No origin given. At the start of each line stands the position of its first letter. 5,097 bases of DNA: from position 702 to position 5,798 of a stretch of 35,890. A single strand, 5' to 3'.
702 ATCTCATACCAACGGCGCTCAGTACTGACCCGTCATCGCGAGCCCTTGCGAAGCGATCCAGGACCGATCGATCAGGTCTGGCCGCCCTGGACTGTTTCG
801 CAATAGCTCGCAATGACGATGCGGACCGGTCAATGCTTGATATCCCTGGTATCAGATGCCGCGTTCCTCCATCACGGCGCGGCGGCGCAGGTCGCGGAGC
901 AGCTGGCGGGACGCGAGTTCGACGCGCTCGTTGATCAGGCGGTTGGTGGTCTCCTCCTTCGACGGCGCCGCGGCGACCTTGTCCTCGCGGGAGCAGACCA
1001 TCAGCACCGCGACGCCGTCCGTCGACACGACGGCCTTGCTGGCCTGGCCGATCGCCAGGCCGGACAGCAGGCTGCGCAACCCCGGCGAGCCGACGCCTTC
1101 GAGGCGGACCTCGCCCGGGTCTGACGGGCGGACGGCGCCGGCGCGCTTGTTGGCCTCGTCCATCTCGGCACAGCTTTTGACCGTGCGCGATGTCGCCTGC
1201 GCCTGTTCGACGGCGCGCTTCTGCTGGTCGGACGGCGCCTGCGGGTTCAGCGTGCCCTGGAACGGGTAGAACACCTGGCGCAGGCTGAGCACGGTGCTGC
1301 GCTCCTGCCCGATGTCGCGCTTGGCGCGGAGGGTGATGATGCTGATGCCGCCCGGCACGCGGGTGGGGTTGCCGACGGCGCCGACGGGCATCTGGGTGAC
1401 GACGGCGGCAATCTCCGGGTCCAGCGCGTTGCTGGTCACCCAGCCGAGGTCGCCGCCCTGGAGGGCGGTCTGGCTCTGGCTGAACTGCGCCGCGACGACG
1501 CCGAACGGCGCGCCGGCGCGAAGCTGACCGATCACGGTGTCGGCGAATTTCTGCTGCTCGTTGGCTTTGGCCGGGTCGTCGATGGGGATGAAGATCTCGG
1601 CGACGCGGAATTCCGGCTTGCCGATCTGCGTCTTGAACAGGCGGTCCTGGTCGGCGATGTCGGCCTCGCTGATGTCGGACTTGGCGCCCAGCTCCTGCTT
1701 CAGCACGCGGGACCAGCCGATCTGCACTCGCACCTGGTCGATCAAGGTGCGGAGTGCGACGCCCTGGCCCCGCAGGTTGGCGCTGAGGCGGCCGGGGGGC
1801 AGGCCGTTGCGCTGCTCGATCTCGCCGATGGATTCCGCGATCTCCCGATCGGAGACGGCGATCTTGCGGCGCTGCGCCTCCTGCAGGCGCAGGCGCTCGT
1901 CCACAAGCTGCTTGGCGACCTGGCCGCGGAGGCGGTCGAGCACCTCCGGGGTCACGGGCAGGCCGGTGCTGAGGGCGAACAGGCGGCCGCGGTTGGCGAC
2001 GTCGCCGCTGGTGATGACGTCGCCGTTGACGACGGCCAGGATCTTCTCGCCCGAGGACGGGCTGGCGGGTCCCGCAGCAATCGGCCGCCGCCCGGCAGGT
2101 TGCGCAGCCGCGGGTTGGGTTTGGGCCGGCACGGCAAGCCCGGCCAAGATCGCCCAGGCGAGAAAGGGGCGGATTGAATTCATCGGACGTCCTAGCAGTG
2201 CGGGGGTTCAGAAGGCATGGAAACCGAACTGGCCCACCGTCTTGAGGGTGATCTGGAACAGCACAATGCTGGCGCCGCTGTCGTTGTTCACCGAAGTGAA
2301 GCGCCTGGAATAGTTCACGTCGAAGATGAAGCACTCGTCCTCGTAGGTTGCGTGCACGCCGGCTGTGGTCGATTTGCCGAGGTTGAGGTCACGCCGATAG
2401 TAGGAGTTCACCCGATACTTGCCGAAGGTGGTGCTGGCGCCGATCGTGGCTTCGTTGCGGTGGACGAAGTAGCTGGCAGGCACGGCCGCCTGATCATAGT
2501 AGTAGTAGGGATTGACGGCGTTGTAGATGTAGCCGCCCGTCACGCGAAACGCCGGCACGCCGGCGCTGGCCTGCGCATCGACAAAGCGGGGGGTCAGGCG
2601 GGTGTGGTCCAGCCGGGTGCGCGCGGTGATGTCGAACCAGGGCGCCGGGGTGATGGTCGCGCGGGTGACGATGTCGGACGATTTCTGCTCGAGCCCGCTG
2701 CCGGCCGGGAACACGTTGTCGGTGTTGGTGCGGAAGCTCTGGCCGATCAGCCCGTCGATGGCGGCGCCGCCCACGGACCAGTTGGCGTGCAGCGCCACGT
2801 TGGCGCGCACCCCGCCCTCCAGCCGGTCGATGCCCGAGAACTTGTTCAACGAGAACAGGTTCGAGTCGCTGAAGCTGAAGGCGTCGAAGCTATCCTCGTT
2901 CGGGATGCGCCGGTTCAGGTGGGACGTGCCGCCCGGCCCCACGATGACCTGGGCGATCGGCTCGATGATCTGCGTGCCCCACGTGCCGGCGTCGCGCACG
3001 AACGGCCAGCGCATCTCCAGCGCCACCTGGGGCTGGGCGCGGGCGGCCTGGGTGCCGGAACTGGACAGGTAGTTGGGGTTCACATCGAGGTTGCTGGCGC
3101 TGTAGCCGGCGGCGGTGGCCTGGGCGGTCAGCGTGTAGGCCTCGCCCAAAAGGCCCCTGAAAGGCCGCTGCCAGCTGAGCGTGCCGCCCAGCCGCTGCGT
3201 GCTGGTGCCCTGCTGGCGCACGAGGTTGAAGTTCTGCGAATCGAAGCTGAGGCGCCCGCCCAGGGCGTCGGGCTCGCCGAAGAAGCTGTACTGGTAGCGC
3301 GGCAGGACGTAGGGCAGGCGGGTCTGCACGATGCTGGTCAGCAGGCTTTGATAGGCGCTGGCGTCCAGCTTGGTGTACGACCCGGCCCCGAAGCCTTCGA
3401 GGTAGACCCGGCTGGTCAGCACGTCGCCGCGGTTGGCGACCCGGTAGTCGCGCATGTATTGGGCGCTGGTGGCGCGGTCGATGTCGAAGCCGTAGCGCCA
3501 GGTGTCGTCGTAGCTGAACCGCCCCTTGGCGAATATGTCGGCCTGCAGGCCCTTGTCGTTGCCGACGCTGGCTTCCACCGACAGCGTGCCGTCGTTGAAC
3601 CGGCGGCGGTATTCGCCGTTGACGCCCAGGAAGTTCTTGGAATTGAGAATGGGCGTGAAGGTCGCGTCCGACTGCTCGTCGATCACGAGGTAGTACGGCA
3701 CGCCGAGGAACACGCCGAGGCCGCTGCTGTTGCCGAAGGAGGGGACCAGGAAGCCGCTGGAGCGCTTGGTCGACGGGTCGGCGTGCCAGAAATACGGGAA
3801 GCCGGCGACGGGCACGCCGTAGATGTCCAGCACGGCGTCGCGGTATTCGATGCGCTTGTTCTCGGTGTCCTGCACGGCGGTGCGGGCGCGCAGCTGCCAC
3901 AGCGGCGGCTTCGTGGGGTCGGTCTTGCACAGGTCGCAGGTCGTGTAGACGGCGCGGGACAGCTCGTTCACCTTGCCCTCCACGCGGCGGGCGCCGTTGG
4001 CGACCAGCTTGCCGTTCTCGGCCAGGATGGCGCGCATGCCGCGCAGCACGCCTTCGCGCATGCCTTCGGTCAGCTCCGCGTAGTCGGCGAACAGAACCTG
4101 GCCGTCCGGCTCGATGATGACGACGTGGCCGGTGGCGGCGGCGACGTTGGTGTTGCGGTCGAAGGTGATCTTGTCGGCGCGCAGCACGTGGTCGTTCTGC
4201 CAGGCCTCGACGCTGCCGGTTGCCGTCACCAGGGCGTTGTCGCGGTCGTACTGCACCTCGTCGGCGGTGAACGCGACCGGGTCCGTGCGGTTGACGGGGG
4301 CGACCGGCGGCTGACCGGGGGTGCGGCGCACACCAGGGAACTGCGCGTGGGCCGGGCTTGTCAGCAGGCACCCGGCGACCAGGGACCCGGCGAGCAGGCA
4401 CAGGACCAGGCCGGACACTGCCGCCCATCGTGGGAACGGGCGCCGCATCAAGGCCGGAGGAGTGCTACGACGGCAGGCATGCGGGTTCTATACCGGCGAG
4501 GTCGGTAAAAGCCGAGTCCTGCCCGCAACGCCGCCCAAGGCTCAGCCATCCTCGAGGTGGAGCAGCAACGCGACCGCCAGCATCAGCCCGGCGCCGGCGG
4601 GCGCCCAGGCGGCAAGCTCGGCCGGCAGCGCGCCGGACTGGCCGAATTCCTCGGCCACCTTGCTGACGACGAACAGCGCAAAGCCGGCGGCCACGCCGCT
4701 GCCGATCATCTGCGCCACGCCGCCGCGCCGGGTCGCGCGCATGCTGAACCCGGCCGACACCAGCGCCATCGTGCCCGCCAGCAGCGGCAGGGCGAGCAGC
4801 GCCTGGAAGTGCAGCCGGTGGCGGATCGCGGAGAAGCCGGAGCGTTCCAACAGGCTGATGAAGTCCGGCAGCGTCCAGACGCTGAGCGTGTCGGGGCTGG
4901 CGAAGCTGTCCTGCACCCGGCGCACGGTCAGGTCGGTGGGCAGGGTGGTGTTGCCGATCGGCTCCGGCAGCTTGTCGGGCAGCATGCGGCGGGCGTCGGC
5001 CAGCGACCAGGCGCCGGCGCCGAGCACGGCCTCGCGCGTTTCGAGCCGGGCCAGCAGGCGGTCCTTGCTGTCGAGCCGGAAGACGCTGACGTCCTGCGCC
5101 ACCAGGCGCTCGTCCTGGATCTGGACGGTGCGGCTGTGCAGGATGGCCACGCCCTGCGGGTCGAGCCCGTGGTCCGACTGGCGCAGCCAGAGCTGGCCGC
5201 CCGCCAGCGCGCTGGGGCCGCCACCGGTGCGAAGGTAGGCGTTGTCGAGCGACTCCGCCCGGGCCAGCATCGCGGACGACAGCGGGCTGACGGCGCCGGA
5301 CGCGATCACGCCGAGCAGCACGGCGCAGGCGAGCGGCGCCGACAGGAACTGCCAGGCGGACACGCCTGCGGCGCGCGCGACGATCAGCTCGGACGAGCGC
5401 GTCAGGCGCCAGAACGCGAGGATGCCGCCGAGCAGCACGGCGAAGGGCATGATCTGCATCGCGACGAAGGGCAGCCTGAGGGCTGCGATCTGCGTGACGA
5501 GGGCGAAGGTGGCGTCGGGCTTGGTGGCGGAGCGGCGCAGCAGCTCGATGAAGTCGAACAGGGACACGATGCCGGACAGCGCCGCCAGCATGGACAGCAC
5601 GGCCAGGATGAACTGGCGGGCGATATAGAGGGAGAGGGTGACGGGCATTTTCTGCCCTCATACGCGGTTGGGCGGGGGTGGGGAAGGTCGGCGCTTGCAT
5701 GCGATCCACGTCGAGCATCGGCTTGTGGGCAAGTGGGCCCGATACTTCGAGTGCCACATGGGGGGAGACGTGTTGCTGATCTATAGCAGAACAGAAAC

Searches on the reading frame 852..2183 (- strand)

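Call 20: search_protein_families(library=pfam, proteins=[window:852-2183:-], max_evalue=0.001)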
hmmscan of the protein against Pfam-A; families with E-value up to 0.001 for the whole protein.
window:852-2183:- (443 aa): 6 families
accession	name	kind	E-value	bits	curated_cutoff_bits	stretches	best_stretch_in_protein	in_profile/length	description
PF00639.27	Rotamase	-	1.5e-14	55.2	21.7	1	198-286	3-96/97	PPIC-type PPIASE domain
PF09312.16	SurA_N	-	2.1e-12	47.7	30.8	1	46-160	2-117/118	SurA N-terminal domain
PF13616.12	Rotamase_3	-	2.7e-12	47.7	22.5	1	184-287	8-114/116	PPIC-type PPIASE domain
PF13624.11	SurA_N_3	-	3.3e-09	37.2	27.2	1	45-156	38-157/162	SurA-like N-terminal domain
PF13145.12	Rotamase_2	-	3.9e-07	31.3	27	1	183-289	13-109/121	PPIC-type PPIASE domain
PF13623.11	SurA_N_2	-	1.6e-06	28.5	28.5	1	43-124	37-124/145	SurA-like N-terminal domain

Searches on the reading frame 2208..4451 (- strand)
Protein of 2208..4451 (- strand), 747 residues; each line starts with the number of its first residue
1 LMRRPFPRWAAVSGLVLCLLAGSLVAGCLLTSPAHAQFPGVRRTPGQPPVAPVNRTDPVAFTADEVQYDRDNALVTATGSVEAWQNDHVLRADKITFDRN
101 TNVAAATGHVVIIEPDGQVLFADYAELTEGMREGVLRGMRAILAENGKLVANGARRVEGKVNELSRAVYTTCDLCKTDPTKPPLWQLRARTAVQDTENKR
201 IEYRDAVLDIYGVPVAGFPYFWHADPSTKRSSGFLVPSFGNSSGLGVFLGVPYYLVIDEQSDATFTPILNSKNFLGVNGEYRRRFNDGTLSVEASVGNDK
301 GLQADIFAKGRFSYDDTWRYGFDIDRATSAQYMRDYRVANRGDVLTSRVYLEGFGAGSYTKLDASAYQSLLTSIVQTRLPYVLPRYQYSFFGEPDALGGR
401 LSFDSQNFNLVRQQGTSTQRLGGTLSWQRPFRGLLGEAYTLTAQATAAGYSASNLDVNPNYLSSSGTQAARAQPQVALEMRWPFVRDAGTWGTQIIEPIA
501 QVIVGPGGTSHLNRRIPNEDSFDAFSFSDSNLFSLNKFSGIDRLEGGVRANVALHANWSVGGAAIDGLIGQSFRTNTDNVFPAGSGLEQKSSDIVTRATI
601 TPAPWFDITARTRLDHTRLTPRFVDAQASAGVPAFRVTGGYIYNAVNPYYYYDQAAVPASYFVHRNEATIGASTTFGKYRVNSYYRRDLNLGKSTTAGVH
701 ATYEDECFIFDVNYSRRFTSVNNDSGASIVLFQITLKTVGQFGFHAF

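Call 20: search_protein_families(library=pfam, proteins=[window:2208-4451:-], max_evalue=0.001)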
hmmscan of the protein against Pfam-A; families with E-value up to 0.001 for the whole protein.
window:2208-4451:- (747 aa): 3 families
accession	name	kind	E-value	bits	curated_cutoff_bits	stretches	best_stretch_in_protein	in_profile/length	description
PF04453.20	LptD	-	1.5e-57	196.1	22.4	1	305-665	5-369/384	LPS transport system D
PF19838.5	LptD_2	-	2.4e-05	23.6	22.5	1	206-295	6-101/464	LptD protein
PF03968.19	LptD_N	-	6.5e-05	23.6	20.4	1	62-115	3-52/113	LptA/(LptD N-terminal domain) LPS transport protein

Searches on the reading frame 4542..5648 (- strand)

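Call 20: search_protein_families(library=pfam, proteins=[window:4542-5648:-], max_evalue=0.001)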
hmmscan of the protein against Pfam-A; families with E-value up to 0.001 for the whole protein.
window:4542-5648:- (368 aa): 1 family
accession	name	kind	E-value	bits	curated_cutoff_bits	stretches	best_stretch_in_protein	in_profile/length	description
PF03739.19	LptF_LptG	-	2e-63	215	27.9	1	8-363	2-352/353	Lipopolysaccharide export system permease LptF/LptG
